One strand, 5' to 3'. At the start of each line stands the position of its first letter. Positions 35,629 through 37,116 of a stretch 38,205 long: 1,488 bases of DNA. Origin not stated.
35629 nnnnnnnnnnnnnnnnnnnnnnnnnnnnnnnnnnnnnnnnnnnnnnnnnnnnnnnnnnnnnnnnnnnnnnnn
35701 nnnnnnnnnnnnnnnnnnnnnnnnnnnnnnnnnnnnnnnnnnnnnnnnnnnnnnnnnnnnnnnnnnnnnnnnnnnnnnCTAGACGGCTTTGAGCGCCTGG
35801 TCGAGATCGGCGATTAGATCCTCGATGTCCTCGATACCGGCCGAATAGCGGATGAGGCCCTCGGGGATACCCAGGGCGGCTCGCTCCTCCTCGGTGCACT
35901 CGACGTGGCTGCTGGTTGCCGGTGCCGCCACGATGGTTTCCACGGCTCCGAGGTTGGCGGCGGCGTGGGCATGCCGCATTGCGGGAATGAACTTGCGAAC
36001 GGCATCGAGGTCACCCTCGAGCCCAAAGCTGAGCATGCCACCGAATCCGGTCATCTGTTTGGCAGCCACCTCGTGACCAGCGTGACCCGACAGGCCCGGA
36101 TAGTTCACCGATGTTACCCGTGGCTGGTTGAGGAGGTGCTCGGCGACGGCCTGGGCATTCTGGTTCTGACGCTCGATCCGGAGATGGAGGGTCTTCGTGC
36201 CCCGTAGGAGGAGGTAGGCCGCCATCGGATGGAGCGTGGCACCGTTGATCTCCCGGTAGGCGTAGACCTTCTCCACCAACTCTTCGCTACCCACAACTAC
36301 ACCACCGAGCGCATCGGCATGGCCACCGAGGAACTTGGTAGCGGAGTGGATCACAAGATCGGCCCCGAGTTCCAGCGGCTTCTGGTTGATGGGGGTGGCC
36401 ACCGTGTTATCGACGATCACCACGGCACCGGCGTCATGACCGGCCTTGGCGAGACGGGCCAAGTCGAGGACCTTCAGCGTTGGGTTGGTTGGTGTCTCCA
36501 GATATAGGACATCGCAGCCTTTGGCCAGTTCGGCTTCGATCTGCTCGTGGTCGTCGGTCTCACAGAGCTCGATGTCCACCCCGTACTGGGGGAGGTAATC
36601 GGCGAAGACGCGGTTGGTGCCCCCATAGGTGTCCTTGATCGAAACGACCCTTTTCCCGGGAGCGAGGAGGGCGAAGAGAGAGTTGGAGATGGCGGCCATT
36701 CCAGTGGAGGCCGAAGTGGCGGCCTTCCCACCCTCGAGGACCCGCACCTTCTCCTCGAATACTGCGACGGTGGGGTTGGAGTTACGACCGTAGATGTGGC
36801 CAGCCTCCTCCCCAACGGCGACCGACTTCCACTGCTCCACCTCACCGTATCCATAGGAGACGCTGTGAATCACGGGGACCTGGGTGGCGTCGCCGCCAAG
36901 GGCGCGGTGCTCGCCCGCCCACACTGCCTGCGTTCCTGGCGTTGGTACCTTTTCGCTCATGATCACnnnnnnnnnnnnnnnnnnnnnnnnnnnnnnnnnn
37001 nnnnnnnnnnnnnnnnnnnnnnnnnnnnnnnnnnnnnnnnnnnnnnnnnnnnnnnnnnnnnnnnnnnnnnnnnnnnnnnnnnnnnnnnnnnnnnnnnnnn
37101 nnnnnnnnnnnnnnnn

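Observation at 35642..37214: About 110-nt structured element present twice, each about 27 nt downstream of a stop codon and flanking the Cys/Met-PLP gene; helices supported by covariation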

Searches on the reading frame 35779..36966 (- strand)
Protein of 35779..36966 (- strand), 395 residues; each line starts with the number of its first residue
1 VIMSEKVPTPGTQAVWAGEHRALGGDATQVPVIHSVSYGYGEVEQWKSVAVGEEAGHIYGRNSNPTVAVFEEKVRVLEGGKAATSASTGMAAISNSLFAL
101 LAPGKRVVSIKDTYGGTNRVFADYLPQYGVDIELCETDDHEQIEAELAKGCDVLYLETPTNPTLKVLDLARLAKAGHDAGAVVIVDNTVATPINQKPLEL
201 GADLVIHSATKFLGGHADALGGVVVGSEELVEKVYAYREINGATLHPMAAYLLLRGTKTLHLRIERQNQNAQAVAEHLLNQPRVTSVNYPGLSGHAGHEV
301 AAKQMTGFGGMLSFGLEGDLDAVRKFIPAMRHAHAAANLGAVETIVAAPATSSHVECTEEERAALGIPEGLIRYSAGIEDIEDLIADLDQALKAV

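Call 10: search_protein_families(library=pfam, proteins=[window:35779-36966:-])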
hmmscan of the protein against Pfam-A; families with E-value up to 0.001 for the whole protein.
window:35779-36966:- (395 aa): 5 families
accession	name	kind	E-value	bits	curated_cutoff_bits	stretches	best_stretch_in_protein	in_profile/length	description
PF01053.26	Cys_Met_Meta_PP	-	1e-128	429.6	27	1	12-393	2-381/381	Cys/Met metabolism PLP-dependent enzyme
PF06838.17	Met_gamma_lyase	-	5.3e-06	25.7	24.2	1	140-234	145-246/405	Methionine gamma-lyase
PF00266.25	Aminotran_5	-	7.3e-05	22.3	21.5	1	86-233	70-220/371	Aminotransferase class-V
PF00155.27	Aminotran_1_2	-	0.00024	20.8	19.7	1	83-190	68-189/361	Aminotransferase class I and II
PF01212.27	Beta_elim_lyase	-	0.0007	19.4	27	0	167-279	167-266/288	Beta-eliminating lyase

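Call 21: find_related_loci(query=window:35779-36966:-, collection=metagenome_contigs, flank=4000)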
Query window:35779-36966:- (395 aa) in metagenome_contigs; peptide patterns used: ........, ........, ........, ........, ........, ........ (x = any residue, [..] = any of these).
600 stretches matched a pattern (row limit reached: there are more); 521 encode a relative of the query (tblastn E <= 1e-3); the best 80 are kept; 80 distinct loci.
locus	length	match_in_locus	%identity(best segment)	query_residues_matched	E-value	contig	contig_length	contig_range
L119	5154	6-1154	63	14-395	7e-169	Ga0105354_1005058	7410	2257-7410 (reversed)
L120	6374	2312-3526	58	1-395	5e-168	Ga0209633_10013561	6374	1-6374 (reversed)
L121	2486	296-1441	63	11-392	1e-174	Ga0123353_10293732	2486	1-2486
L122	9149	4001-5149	64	11-392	1e-162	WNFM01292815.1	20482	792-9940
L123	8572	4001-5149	64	11-392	1e-162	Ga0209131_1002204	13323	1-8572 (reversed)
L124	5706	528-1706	59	1-392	2e-159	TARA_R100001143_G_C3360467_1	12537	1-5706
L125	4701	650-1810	56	6-392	3e-152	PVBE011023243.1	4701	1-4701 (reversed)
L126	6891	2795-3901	59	27-395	3e-149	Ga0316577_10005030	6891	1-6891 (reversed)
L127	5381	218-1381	57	6-393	6e-149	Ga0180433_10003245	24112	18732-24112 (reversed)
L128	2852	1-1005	69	59-393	7e-156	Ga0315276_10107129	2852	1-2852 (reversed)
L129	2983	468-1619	57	10-392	8e-154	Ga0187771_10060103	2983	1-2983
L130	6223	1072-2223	57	10-392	3e-146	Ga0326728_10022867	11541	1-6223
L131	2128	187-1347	56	10-395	3e-156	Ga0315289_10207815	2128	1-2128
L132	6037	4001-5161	57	10-395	6e-146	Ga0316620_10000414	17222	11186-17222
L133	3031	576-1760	55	1-395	1e-152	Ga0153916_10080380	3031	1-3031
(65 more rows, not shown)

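Call 29: find_homologous_proteins(query=window:35779-36966:-, max_evalue=1e-100)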
Query window:35779-36966:- (395 aa): 7944 proteins with E <= 1e-100 among 8000 candidates; the best 120 are listed.
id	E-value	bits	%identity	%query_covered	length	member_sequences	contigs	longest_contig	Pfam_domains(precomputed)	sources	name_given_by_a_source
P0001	2.0e-255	865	100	99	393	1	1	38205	PF06838.18,PF01053.27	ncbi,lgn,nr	ncbi:MAG: cystathionine gamma-synthase family protein [Acidimicrobiia bacterium]|nr:cystathionine ga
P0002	1.1e-210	718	81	99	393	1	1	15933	PF01053.27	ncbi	-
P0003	5.1e-207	706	80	99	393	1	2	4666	PF06838.18,PF01053.27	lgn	-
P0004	1.2e-202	691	78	99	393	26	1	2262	PF00155.28,PF06838.18,PF01053.27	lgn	-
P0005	9.8e-201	685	78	97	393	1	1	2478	PF01053.27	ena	-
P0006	1.9e-200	684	78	97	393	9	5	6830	PF00155.28,PF06838.18,PF01053.27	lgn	-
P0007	5.5e-200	682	79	97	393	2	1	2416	PF01053.27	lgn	-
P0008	6.8e-199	679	78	97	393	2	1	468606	PF06838.18,PF01053.27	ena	-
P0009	5.1e-198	676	76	99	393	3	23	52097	PF01053.27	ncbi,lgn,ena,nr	ncbi:MAG TPA: cystathionine gamma-synthase family protein [Acidimicrobiia bacterium]|nr:cystathionin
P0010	5.3e-198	676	78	97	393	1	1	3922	PF00155.28,PF01053.27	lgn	-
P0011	1.6e-197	674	77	99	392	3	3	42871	PF00266.26,PF01053.27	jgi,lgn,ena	-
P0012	1.0e-196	672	74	99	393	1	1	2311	PF01053.27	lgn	-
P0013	1.4e-196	671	78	97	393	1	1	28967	PF01053.27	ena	-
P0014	2.1e-196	671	76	99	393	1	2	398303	PF06838.18,PF01053.27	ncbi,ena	ncbi:MAG: cystathionine gamma-synthase family protein [Acidimicrobiia bacterium]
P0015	5.4e-196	669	77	97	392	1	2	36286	PF01053.27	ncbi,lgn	-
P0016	4.6e-195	666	77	96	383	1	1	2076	PF00266.26,PF01053.27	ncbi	ncbi:MAG: cystathionine gamma-synthase family protein, partial [Acidimicrobiia bacterium]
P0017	5.9e-195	666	78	94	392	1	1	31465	PF01053.27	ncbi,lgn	ncbi:PLP-dependent aspartate aminotransferase family protein [soil metagenome]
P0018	7.6e-195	665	75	96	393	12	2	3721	PF00155.28,PF06838.18,PF01053.27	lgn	-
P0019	2.1e-193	661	75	97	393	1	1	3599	PF01053.27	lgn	-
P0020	2.5e-193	661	74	96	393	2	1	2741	PF06838.18,PF01053.27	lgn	-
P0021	9.7e-190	649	74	97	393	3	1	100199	PF00155.28,PF06838.18,PF01053.27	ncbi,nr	ncbi:MAG TPA: cystathionine gamma-synthase family protein [Acidimicrobiia bacterium]|nr:cystathionin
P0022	3.2e-189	647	73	99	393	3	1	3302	PF00155.28,PF01053.27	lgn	-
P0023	1.3e-188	645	73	99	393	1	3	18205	PF00155.28,PF06838.18,PF01053.27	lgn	-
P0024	3.8e-188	643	73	99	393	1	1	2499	PF00155.28,PF06838.18,PF01053.27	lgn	-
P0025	4.0e-188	643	77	93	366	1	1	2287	PF01053.27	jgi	jgi:cystathionine gamma-synthase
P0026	1.2e-187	642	73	99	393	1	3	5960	PF00155.28,PF00266.26,PF06838.18,PF01053.27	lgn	-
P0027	1.7e-187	641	71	99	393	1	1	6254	PF00155.28,PF06838.18,PF01053.27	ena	-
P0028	2.0e-187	641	74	97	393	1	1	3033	PF06838.18,PF01053.27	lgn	-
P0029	2.3e-187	641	74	98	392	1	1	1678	PF00155.28,PF06838.18,PF01053.27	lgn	-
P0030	2.4e-187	641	73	99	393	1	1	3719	PF00155.28,PF06838.18,PF01053.27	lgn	-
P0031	3.1e-187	640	74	94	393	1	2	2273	PF00155.28,PF06838.18,PF01053.27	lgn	-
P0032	3.3e-187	640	73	99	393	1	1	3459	PF00155.28,PF00266.26,PF06838.18,PF01053.27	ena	-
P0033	3.3e-187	640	73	97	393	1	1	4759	PF06838.18,PF01053.27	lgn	-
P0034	3.4e-187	640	74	94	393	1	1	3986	PF00155.28,PF06838.18,PF01053.27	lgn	-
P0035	5.5e-187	640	73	99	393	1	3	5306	PF06838.18,PF01053.27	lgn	-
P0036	5.8e-187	640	72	99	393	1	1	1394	PF00155.28,PF06838.18,PF01053.27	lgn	-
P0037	7.5e-187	639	72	99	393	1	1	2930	PF00155.28,PF01053.27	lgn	-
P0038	9.2e-187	639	72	99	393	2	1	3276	PF00155.28,PF06838.18,PF01053.27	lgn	-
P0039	1.1e-186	639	74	97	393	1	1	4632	PF00155.28,PF06838.18,PF01053.27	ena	-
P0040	1.2e-186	638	74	99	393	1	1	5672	PF00155.28,PF01053.27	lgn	-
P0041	1.3e-186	638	74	97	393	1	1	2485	PF00155.28,PF00266.26,PF06838.18,PF01053.27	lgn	-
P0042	1.5e-186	638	73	99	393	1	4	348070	PF00155.28,PF01212.28,PF06838.18,PF01053.27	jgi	jgi:cystathionine gamma-synthase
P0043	1.6e-186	638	73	98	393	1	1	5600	PF00155.28,PF06838.18,PF01053.27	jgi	-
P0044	1.8e-186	638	73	99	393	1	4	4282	PF06838.18,PF01053.27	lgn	-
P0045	1.9e-186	638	74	97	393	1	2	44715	PF00155.28,PF06838.18,PF01053.27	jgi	jgi:cystathionine gamma-synthase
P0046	2.3e-186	638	72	99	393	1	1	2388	PF01212.28,PF06838.18,PF01053.27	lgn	-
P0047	2.3e-186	638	73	97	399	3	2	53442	PF00155.28,PF06838.18,PF01053.27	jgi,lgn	jgi:cystathionine gamma-synthase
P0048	2.4e-186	637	73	96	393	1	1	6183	PF00155.28,PF06838.18,PF01053.27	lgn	-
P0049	2.5e-186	637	72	99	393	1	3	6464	PF06838.18,PF01053.27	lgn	-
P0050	2.5e-186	637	74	99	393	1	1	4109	PF00155.28,PF01053.27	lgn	-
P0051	2.6e-186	637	73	98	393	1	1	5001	PF00155.28,PF06838.18,PF01053.27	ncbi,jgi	ncbi:MAG: cystathionine gamma-synthase family protein [Acidimicrobiia bacterium]|jgi:cystathionine g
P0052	3.5e-186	637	74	97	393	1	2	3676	PF00155.28,PF06838.18,PF01053.27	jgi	jgi:cystathionine gamma-synthase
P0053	3.6e-186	637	73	97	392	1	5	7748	PF00155.28,PF06838.18,PF01053.27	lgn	-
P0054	3.8e-186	637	72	97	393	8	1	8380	PF01053.27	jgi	-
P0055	3.9e-186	637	73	99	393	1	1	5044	PF00155.28,PF06838.18,PF01053.27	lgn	-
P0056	4.6e-186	637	74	97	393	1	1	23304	PF00155.28,PF06838.18,PF01053.27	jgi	jgi:cystathionine gamma-synthase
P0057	5.3e-186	636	72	99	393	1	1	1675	PF00155.28,PF01053.27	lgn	-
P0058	5.3e-186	636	73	98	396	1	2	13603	PF00155.28,PF01212.28,PF06838.18,PF01053.27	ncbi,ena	-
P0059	6.5e-186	636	72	99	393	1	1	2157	PF06838.18,PF01053.27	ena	-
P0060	6.7e-186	636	72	99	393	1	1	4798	PF01053.27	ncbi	ncbi:MAG: cystathionine gamma-synthase family protein [Actinomycetota bacterium]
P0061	8.5e-186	636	74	97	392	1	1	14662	PF00155.28,PF06838.18,PF01053.27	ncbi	ncbi:MAG: cystathionine gamma-synthase family protein [Acidimicrobiia bacterium]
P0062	8.9e-186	636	73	99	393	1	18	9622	PF00155.28,PF06838.18,PF01053.27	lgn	-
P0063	9.0e-186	636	73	97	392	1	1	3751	PF00155.28,PF06838.18,PF01053.27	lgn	-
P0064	9.1e-186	636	73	97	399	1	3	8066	PF00155.28,PF06838.18,PF01053.27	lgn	-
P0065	9.8e-186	636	72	99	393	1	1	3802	PF01053.27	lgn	-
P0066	1.1e-185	635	74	97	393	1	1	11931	PF00155.28,PF06838.18,PF01053.27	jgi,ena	-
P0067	1.2e-185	635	72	99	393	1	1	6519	PF06838.18,PF01053.27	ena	-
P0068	1.4e-185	635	73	97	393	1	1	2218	PF00155.28,PF06838.18,PF01053.27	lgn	-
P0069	1.5e-185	635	72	98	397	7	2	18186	PF00266.26,PF01212.28,PF06838.18,PF01053.27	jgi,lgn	-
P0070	1.5e-185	635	72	99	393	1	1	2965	PF06838.18,PF01053.27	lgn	-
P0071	2.2e-185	634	72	99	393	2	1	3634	PF01053.27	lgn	-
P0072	2.3e-185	634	73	97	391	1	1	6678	PF00155.28,PF06838.18,PF01053.27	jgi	jgi:cystathionine gamma-synthase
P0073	2.7e-185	634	72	97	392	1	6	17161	PF00155.28,PF06838.18,PF01053.27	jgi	jgi:cystathionine gamma-synthase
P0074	2.8e-185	634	69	100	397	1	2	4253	PF00266.26,PF06838.18,PF01053.27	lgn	-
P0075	3.4e-185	634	72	96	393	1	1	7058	PF00155.28,PF00266.26,PF06838.18,PF01053.27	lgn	-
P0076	3.5e-185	634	72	99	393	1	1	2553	PF01053.27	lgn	-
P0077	3.5e-185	634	72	99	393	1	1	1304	PF06838.18,PF01053.27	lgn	-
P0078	3.7e-185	634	72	99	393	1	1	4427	PF00155.28,PF00266.26,PF06838.18,PF01053.27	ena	-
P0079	3.7e-185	634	72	99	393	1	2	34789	PF01053.27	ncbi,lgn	ncbi:MAG: cystathionine gamma-synthase family protein [Actinomycetota bacterium]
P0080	3.9e-185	634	72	97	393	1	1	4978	PF01053.27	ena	-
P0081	5.2e-185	633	72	99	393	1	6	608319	PF00155.28,PF06838.18,PF01053.27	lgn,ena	-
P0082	5.6e-185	633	72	99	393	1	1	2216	PF00155.28,PF01053.27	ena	-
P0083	5.8e-185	633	73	97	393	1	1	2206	PF00155.28,PF06838.18,PF01053.27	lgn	-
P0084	7.4e-185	633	73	97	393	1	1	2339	PF00155.28,PF01053.27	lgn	-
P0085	7.9e-185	633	73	97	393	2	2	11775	PF00155.28,PF06838.18,PF01053.27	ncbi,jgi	ncbi:MAG: cystathionine gamma-synthase family protein [Acidimicrobiia bacterium]|jgi:cystathionine g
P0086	8.3e-185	632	73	98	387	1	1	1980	PF00155.28,PF06838.18,PF01053.27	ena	-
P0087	9.1e-185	632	74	97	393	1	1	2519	PF00155.28,PF06838.18,PF01053.27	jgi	jgi:cystathionine gamma-synthase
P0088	9.3e-185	632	72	99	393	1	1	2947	PF01053.27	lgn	-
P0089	1.1e-184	632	72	97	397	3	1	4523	PF00155.28,PF01212.28,PF06838.18,PF01053.27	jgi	-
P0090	1.1e-184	632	72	97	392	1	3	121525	PF01053.27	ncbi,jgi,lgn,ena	-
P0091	1.3e-184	632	74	92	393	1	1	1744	PF06838.18,PF01053.27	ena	-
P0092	1.4e-184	632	72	97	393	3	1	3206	PF01053.27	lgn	-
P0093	1.6e-184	631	73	99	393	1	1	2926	PF06838.18,PF01053.27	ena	-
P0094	1.7e-184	631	73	97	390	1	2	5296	PF01053.27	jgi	jgi:cystathionine gamma-synthase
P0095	1.7e-184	631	72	97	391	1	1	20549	PF00155.28,PF06838.18,PF01053.27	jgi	jgi:cystathionine gamma-synthase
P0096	2.1e-184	631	72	97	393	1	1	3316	PF06838.18,PF01053.27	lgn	-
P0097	2.2e-184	631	72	97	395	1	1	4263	PF00155.28,PF06838.18,PF01053.27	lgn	-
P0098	2.5e-184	631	72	99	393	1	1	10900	PF00155.28,PF06838.18,PF01053.27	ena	-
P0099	2.5e-184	631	72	97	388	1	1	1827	PF00155.28,PF06838.18,PF01053.27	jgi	jgi:cystathionine gamma-synthase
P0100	2.6e-184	631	71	98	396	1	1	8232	PF00155.28,PF06838.18,PF01053.27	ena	-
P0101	3.9e-184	630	71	98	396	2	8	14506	PF00155.28,PF06838.18,PF01053.27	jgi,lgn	-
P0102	4.1e-184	630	72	97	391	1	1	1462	PF00155.28,PF06838.18,PF01053.27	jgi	jgi:cystathionine gamma-synthase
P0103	4.6e-184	630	72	99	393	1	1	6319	PF00155.28,PF06838.18,PF01053.27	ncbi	-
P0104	4.8e-184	630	72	97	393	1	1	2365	PF06838.18,PF01053.27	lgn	-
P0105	5.2e-184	630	72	97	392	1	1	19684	PF01053.27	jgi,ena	-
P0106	8.2e-184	629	73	98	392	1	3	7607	PF00155.28,PF06838.18,PF01053.27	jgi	jgi:cystathionine gamma-synthase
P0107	9.1e-184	629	72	96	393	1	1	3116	PF00155.28,PF01053.27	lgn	-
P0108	1.1e-183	629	72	99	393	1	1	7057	PF00155.28,PF06838.18,PF01053.27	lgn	-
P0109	1.1e-183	629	72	99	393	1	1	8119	PF06838.18,PF01053.27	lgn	-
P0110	1.2e-183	629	72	99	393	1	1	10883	PF06838.18,PF01053.27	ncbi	ncbi:MAG TPA: cystathionine gamma-synthase family protein [Acidimicrobiia bacterium]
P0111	1.4e-183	628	70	99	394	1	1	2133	PF00155.28,PF06838.18,PF01053.27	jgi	jgi:cystathionine gamma-synthase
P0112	1.5e-183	628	72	98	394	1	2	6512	PF00155.28,PF01212.28,PF06838.18,PF01053.27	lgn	-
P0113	1.7e-183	628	72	97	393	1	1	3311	PF01053.27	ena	-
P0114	1.7e-183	628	72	97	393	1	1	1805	PF06838.18,PF01053.27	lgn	-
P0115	1.7e-183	628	73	97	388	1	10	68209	PF01053.27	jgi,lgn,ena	jgi:cystathionine gamma-synthase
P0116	1.9e-183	628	73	97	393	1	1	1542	PF00155.28,PF01053.27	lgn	-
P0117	1.9e-183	628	70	100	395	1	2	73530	PF00266.26,PF06838.18,PF01053.27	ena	-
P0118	1.9e-183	628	71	99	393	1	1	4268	PF00155.28,PF06838.18,PF01053.27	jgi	-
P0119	2.0e-183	628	74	97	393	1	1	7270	PF00155.28,PF01053.27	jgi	jgi:cystathionine gamma-synthase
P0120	2.0e-183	628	72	99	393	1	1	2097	PF00155.28,PF01053.27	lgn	-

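Call 30: find_encoding_contigs(protein=P0002, flank=3500, max_places=1)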
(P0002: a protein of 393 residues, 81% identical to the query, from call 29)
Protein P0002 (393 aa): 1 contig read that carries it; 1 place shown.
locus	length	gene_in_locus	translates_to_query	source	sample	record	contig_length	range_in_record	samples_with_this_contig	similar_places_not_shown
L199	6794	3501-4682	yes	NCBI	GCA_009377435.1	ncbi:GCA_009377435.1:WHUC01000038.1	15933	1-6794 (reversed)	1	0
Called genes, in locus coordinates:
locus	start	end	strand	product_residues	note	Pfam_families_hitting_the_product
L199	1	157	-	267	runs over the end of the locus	PF02463:SMC_N, PF00005:ABC_tran, PF00004:AAA (faint), PF13304:AAA_21 (faint)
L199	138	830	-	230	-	PF00528:BPD_transp_1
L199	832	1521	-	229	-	PF00528:BPD_transp_1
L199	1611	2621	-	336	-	PF00497:SBP_bac_3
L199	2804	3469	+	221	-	PF00392:GntR, PF07729:FCD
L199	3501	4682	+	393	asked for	PF01053:Cys_Met_Meta_PP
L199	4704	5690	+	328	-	PF02423:OCD_Mu_crystall, PF01488:Shikimate_DH (weak)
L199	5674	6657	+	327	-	PF00291:PALP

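Call 31: find_encoding_contigs(protein=P0008, flank=3500, max_places=1)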
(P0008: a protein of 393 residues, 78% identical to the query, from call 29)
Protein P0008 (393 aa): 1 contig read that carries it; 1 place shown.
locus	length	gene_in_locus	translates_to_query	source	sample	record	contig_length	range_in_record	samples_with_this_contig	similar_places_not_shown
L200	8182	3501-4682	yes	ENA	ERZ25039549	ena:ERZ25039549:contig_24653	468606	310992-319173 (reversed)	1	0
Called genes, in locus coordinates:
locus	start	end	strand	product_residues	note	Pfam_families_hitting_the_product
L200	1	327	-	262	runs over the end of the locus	PF13191:AAA_16 (weak), PF00005:ABC_tran, PF02463:SMC_N, PF13304:AAA_21 (faint), PF13401:AAA_22 (faint)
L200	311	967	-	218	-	PF00528:BPD_transp_1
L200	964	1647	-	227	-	PF00528:BPD_transp_1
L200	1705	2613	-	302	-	PF00497:SBP_bac_3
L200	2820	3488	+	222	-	PF00392:GntR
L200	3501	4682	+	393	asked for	PF01053:Cys_Met_Meta_PP, PF06838:Met_gamma_lyase (faint)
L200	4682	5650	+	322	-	PF02423:OCD_Mu_crystall, PF01488:Shikimate_DH (weak)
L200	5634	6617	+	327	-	PF00291:PALP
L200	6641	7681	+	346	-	PF00291:PALP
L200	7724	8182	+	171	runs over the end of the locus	PF14512:TM1586_NiRdase (faint), PF00881:Nitroreductase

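Call 32: find_encoding_contigs(protein=P0009, flank=3500, max_places=1)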
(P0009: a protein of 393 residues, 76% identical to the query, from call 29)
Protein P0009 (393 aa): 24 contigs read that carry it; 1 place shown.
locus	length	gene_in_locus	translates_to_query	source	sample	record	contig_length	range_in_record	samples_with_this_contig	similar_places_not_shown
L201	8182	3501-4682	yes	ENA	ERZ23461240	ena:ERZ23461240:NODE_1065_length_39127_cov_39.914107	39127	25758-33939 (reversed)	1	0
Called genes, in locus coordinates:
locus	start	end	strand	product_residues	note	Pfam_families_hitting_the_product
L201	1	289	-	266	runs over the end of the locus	PF02463:SMC_N (weak), PF00005:ABC_tran, PF13304:AAA_21 (weak)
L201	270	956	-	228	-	PF00528:BPD_transp_1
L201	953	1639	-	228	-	PF00528:BPD_transp_1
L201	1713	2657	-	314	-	PF00497:SBP_bac_3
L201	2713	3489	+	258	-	PF00392:GntR, PF07729:FCD (weak)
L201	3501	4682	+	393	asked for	PF01053:Cys_Met_Meta_PP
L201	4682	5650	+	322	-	PF02423:OCD_Mu_crystall, PF01488:Shikimate_DH (weak), PF03807:F420_oxidored (faint)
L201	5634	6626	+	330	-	PF00291:PALP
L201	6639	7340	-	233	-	PF00005:ABC_tran, PF13304:AAA_21 (faint)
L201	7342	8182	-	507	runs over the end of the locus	PF00528:BPD_transp_1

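Call 33: find_encoding_contigs(protein=P0014, flank=3500, max_places=1)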
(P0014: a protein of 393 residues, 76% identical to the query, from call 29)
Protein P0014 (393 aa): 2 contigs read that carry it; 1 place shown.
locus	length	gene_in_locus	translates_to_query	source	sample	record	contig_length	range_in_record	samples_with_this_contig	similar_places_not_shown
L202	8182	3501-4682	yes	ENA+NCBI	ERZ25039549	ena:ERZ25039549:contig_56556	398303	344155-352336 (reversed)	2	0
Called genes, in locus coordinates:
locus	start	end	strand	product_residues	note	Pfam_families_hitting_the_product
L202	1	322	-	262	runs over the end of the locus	PF00005:ABC_tran, PF02463:SMC_N, PF13191:AAA_16 (faint), PF13304:AAA_21 (faint), PF13401:AAA_22 (faint)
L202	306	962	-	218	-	PF00528:BPD_transp_1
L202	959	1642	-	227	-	PF00528:BPD_transp_1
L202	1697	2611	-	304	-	PF00497:SBP_bac_3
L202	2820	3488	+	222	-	PF00392:GntR, PF07729:FCD (weak)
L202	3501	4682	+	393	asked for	PF01053:Cys_Met_Meta_PP, PF06838:Met_gamma_lyase (weak)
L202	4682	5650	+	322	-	PF02423:OCD_Mu_crystall, PF01488:Shikimate_DH, PF01408:GFO_IDH_MocA, PF03807:F420_oxidored (weak)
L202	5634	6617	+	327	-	PF00291:PALP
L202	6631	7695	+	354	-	PF00291:PALP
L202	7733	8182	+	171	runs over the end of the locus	PF14512:TM1586_NiRdase (faint), PF00881:Nitroreductase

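Call 55: find_encoding_contigs(protein=P0011, flank=2500, max_places=1)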
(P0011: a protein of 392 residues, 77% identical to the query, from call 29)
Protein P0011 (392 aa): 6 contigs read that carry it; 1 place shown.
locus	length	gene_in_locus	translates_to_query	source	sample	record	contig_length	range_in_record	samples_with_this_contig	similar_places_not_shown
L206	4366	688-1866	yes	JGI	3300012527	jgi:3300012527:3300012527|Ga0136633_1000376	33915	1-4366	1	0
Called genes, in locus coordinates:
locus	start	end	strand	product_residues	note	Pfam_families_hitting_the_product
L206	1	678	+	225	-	?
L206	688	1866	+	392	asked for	PF01053:Cys_Met_Meta_PP, PF00266:Aminotran_5 (faint)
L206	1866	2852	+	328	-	PF02423:OCD_Mu_crystall, PF01488:Shikimate_DH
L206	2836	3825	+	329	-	PF00291:PALP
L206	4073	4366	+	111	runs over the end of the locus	-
